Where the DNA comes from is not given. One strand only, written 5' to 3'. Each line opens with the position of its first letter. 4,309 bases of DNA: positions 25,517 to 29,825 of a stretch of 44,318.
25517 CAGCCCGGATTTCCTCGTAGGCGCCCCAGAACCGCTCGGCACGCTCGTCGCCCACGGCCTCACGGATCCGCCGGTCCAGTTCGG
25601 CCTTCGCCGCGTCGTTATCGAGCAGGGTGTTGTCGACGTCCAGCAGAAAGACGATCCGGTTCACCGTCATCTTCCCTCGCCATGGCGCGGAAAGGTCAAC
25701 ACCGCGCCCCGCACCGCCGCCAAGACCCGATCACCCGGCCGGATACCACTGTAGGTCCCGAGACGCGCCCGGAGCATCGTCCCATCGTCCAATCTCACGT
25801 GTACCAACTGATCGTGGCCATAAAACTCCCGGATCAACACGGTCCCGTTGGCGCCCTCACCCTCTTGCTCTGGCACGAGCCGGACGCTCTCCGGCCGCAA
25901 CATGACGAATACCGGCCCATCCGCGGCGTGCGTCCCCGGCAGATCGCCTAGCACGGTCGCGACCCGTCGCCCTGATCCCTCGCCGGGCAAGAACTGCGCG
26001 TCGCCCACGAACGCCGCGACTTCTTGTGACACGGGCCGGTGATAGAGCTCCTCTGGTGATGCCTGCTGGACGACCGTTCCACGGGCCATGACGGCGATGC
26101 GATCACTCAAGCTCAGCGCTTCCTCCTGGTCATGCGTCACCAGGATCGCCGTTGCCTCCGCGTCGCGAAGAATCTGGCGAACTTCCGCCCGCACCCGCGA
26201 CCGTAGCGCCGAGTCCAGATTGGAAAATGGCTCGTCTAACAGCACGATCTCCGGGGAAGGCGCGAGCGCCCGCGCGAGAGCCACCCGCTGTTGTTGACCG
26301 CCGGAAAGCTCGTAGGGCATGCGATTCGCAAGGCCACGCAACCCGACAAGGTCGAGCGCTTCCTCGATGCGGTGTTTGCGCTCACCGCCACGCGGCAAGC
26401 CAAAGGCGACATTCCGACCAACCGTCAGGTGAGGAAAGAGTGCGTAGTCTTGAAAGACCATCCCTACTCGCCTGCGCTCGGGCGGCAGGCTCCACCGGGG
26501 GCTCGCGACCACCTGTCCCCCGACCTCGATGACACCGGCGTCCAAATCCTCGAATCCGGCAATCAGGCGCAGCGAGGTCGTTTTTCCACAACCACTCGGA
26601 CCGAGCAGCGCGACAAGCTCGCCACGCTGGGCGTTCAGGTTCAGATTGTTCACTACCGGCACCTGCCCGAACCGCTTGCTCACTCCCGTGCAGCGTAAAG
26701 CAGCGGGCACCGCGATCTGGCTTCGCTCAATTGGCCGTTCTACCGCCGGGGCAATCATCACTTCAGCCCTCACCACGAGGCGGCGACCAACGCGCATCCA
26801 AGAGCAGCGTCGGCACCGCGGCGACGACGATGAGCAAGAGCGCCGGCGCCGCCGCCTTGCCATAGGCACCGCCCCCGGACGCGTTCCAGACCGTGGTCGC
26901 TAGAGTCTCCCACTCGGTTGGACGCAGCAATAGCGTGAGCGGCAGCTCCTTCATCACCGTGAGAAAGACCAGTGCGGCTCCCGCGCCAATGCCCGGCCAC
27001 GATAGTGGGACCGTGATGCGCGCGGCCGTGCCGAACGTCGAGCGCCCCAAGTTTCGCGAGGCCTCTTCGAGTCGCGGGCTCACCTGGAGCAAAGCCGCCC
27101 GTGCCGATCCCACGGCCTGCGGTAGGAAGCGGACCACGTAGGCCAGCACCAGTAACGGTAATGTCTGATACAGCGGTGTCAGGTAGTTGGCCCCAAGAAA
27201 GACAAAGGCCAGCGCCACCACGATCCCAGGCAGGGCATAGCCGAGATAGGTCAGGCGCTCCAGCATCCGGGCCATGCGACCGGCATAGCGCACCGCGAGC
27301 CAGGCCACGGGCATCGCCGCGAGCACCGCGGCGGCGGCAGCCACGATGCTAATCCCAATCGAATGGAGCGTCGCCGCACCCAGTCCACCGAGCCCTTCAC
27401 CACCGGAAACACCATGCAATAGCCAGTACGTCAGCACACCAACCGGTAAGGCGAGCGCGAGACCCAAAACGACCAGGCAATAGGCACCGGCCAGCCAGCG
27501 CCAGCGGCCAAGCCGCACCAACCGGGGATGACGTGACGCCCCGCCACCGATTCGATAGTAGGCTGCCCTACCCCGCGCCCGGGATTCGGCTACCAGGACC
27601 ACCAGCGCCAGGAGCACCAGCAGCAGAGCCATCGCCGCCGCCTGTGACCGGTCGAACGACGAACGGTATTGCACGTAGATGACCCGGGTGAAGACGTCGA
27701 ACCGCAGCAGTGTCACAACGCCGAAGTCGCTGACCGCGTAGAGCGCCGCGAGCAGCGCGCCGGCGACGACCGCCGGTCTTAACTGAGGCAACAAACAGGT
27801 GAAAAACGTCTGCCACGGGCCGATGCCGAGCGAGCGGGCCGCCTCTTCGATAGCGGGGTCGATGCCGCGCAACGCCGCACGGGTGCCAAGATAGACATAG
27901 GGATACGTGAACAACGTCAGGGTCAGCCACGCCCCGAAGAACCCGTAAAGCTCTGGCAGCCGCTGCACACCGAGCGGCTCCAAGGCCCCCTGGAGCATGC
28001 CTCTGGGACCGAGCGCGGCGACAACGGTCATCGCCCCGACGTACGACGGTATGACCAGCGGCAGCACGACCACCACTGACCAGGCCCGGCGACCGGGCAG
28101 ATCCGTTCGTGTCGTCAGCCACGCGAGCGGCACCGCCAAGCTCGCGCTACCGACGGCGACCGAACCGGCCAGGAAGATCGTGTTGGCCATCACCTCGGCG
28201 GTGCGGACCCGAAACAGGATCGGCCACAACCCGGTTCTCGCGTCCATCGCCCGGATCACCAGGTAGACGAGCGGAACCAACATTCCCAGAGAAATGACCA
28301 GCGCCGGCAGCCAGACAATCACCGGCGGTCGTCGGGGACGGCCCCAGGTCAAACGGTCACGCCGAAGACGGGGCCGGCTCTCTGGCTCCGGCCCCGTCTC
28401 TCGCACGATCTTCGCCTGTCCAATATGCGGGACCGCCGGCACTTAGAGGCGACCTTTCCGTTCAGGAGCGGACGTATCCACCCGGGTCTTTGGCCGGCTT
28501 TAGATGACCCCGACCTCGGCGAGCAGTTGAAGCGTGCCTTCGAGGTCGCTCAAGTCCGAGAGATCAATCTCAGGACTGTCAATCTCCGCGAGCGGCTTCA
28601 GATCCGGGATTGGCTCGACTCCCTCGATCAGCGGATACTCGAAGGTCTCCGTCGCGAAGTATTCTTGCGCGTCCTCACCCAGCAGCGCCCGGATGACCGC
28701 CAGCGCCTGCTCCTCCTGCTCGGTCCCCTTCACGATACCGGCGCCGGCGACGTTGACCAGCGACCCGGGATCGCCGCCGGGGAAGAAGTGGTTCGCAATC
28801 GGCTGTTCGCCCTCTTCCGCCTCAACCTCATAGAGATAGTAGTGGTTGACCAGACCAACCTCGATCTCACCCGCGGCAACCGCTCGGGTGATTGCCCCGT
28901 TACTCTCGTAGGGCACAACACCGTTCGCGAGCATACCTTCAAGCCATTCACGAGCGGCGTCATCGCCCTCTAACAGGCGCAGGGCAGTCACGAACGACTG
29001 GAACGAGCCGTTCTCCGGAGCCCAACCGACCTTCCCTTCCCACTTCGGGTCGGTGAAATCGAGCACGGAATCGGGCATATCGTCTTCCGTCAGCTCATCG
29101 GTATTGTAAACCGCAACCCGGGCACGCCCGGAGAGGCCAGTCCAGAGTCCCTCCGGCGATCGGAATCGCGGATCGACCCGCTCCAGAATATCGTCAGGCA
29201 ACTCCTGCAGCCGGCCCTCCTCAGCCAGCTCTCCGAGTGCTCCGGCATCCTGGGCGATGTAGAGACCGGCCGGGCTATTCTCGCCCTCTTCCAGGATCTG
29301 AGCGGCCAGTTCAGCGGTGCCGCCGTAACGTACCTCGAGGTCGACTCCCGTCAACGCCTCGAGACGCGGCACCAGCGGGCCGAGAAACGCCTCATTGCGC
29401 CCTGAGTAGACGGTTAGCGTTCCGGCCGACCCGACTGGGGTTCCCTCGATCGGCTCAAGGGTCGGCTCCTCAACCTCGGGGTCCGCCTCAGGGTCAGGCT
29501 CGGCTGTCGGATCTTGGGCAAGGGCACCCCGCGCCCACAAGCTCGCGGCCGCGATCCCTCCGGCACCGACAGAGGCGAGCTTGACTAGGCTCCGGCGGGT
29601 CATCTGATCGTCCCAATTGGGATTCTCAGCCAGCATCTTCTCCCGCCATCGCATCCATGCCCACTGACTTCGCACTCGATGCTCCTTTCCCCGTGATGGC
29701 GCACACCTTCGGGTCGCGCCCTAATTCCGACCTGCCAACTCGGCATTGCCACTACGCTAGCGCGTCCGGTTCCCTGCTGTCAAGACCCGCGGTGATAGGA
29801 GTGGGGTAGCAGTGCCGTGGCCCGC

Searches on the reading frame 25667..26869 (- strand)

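Call 42: search_protein_families(library=pfam, proteins=[window:25667-26869:-], max_evalue=0.001)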
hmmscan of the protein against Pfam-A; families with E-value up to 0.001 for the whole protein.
window:25667-26869:- (400 aa): 3 families
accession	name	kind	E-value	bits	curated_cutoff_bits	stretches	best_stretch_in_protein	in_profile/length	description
PF00005.33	ABC_tran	-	1.5e-36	126.5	25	1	73-215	1-136/137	ABC transporter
PF08402.16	TOBE_2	-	2.7e-10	40.6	21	1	322-382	1-64/76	TOBE domain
PF13304.12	AAA_21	-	1.5e-07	32.2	27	1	164-249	213-301/304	AAA domain, putative AbiEii toxin, Type IV TA system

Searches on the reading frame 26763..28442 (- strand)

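Call 42: search_protein_families(library=pfam, proteins=[window:26763-28442:-], max_evalue=0.001)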
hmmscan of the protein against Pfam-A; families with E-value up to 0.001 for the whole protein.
window:26763-28442:- (559 aa): 1 family
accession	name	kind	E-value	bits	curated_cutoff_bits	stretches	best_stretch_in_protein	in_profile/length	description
PF00528.27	BPD_transp_1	-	1.5e-25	90.5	26.4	2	104-283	2-172/184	Binding-protein-dependent transport system inner membrane component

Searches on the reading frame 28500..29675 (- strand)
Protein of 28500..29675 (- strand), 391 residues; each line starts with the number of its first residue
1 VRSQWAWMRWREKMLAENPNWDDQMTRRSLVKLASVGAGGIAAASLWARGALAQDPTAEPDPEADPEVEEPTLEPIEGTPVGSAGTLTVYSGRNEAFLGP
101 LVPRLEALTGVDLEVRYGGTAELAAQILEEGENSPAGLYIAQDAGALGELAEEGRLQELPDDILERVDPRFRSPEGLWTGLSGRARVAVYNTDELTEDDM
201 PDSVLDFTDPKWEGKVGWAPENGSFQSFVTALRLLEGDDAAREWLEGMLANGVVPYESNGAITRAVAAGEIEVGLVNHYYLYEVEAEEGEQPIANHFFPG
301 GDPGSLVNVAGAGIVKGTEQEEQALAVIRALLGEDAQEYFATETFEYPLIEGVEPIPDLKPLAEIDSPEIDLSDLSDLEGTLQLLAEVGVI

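Call 42: search_protein_families(library=pfam, proteins=[window:28500-29675:-], max_evalue=0.001)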
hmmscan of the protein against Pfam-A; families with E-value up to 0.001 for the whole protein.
window:28500-29675:- (391 aa): 4 families
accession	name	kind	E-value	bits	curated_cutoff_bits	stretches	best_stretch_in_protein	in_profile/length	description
PF13343.11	SBP_bac_6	-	3.9e-22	79.4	24.6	1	142-353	16-220/245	Bacterial extracellular solute-binding protein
PF13416.11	SBP_bac_8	-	1e-19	71.9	27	1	105-360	6-272/279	Bacterial extracellular solute-binding protein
PF13531.11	SBP_bac_11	-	2e-12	47.8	25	1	87-341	1-222/227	Bacterial extracellular solute-binding protein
PF01547.30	SBP_bac_1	-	2.7e-11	44.5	26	1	98-338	11-307/307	Bacterial extracellular solute-binding protein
